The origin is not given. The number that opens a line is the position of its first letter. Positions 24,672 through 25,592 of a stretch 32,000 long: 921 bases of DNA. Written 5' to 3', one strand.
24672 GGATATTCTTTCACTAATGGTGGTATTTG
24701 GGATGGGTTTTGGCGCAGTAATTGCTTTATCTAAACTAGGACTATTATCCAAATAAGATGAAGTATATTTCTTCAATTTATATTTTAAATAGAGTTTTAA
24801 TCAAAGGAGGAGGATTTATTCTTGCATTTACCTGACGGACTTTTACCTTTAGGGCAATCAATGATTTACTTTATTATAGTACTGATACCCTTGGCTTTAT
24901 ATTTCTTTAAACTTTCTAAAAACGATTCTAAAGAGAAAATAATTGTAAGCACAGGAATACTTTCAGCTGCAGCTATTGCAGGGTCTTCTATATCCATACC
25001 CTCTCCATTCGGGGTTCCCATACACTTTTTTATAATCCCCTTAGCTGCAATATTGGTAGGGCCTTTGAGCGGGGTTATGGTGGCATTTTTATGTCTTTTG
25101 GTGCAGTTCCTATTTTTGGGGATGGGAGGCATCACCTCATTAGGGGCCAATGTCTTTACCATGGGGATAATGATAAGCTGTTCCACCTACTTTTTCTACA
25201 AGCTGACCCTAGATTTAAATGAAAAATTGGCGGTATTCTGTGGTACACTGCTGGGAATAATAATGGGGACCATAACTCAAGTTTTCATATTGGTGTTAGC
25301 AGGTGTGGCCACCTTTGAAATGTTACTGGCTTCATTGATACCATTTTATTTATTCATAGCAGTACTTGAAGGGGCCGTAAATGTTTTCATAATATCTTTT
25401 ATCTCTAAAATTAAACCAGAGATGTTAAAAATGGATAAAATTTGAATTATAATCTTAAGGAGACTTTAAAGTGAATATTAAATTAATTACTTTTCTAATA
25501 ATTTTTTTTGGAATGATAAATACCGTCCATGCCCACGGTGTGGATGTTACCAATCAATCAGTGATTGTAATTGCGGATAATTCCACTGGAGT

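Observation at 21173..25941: Cell-surface locus combining extracellular FmdE-like modules, two His-N-terminus secreted proteins and an orphan CbiM-like permease: possible undescribed metal-acquisition system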

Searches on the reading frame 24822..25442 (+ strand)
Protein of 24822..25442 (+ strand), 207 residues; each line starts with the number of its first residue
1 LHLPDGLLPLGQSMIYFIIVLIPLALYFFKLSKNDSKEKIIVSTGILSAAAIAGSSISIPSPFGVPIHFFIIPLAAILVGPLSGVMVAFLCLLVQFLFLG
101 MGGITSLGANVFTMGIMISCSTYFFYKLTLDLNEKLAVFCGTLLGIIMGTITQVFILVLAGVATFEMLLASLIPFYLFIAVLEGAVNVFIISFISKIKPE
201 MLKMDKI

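Call 3: search_protein_families(library=pfam, proteins=[window:24822-25442:+], max_evalue=0.1)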
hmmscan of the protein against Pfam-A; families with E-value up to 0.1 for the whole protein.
window:24822-25442:+ (207 aa): 3 families
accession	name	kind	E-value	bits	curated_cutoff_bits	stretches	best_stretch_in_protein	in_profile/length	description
PF01891.21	CbiM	-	1.1e-40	140.1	23.1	1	2-201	1-205/205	Cobalt uptake substrate-specific transmembrane region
PF12822.12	ECF_trnsprt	-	1.7e-07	31.8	30.7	1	41-195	3-165/169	ECF transporter, substrate-specific component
PF11346.13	DUF3149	-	0.066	13.2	23.2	1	103-127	10-34/40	Protein of unknown function (DUF3149)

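Call 6: search_protein_families(library=ncbifam, proteins=[window:24822-25442:+], max_evalue=0.01)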
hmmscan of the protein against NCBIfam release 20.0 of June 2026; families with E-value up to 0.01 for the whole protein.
window:24822-25442:+ (207 aa): 12 families
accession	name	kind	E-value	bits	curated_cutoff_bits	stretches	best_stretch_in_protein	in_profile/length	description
NF004902.0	PRK06265.1-1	equivalog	2.5e-32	112.3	219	1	1-205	1-206/213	cobalt transporter CbiM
NF006184.0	PRK08319.1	equivalog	1.4e-25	90.2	180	1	1-204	1-214/224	energy-coupling factor ABC transporter permease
NF008873.0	PRK11909.1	equivalog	3.7e-18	66.2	225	1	1-160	1-161/230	cobalt transporter CbiM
NF005598.0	PRK07331.1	equivalog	1.9e-17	63.7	401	1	1-204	1-222/323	cobalt transporter CbiM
TIGR00123.1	cbiM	equivalog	1.8e-16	60.7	184.15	1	1-203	1-213/214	cobalt ECF transporter S component CbiM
NF004905.0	PRK06265.1-5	equivalog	1.1e-12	48.6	173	1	1-205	1-200/205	cobalt transporter CbiM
NF004907.0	PRK06265.2-2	subfamily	1.6e-12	47.5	200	1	33-204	48-219/221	cobalt transporter CbiM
NF004904.0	PRK06265.1-4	equivalog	3.8e-11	43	172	1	1-205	1-202/206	cobalt transporter CbiM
NF004909.0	PRK06265.2-5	equivalog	7.6e-11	42.4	172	1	38-203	33-195/196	cobalt transporter CbiM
NF004906.0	PRK06265.2-1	equivalog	9.7e-10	38.7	205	1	1-203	1-210/212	cobalt transporter CbiM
NF004903.0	PRK06265.1-3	equivalog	7.8e-08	32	193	1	1-203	2-199/211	cobalt transporter CbiM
NF004908.0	PRK06265.2-3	equivalog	1.3e-07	31.8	205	1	39-203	34-198/211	cobalt transporter CbiM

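Call 37: search_solved_structures(query=window:24822-25442:+, max_evalue=0.01, show_alignments=3)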
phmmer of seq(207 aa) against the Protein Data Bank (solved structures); distinct sequences matched with E-value up to 0.01: 3.
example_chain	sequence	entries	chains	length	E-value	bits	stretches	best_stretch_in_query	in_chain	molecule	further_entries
4m58_A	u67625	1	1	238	2.1e-09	40.8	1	1-155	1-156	Cobalamin biosynthesis protein CbiM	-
4m5b_A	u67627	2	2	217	2.1e-09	40.8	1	1-155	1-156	Cobalamin biosynthesis protein CbiM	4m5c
5x3x_M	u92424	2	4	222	4.9e-08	36.3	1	1-176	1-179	Cobalt transport protein CbiM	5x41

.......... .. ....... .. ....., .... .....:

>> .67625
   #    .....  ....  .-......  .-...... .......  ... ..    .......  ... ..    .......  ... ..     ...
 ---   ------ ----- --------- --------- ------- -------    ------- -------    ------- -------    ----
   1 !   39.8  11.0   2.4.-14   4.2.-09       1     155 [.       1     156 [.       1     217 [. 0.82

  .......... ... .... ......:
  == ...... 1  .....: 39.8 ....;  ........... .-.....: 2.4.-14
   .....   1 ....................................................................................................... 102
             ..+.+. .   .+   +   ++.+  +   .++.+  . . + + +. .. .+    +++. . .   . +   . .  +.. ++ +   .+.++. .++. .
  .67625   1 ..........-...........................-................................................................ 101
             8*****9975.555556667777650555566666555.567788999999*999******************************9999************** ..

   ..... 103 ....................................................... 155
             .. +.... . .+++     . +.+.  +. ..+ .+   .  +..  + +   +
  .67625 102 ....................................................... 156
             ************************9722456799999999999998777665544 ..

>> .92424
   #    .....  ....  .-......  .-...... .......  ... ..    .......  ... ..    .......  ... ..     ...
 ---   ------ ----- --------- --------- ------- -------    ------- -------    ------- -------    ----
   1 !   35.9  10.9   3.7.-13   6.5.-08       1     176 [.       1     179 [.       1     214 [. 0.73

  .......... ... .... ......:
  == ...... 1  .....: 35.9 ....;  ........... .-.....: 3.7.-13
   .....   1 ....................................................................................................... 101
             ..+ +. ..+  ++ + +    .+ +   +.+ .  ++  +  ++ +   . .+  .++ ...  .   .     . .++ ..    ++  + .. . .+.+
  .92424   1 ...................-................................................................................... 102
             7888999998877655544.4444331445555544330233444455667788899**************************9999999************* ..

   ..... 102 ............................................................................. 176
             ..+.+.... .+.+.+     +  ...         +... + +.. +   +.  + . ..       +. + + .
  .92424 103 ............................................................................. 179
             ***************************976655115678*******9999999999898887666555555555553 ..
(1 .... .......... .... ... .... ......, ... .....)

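Call 50: find_homologous_proteins(query=window:24822-25442:+, max_evalue=0.001)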
Query seq(207 aa) (207 aa): 479 proteins with E <= 0.001 among 1612 candidates; the best 120 are listed.
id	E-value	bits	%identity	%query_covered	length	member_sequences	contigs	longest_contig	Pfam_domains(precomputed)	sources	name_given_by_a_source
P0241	2.2e-110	385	100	94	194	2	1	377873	PF12822.13,PF01891.22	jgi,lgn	-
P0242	2.5e-87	310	70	100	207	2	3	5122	PF01891.22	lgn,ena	-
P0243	1.0e-86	308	81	88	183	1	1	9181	PF12822.13,PF01891.22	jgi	jgi:cobalt/nickel transport system permease protein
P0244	2.2e-86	307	69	100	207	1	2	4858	PF12822.13,PF01891.22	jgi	jgi:cobalt/nickel transport system permease protein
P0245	1.5e-85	304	70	100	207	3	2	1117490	PF01891.22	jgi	jgi:cobalt/nickel transport system permease protein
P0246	2.1e-84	300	69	100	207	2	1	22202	PF01891.22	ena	-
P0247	2.4e-84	300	68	100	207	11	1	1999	PF12822.13,PF01891.22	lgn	-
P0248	5.5e-84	299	67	100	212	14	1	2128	PF12822.13,PF01891.22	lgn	-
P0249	1.6e-83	297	69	100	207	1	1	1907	PF01891.22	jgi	-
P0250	2.6e-83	297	71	100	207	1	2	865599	PF12822.13,PF01891.22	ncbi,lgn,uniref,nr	ncbi:MAG: energy-coupling factor ABC transporter permease [Methanobacterium sp.]|uniref:energy-coupl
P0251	5.0e-83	296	70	100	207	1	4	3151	PF01891.22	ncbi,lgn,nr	ncbi:MAG: cobalamin biosynthesis protein CobM [Euryarchaeota archaeon]|nr:cobalamin biosynthesis pro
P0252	5.1e-83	296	69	100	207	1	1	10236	PF01891.22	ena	-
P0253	1.1e-82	295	69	100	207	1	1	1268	PF01891.22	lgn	-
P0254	1.1e-82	295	69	100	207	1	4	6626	PF01891.22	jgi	-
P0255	1.7e-82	294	66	100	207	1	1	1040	PF12822.13,PF01891.22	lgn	-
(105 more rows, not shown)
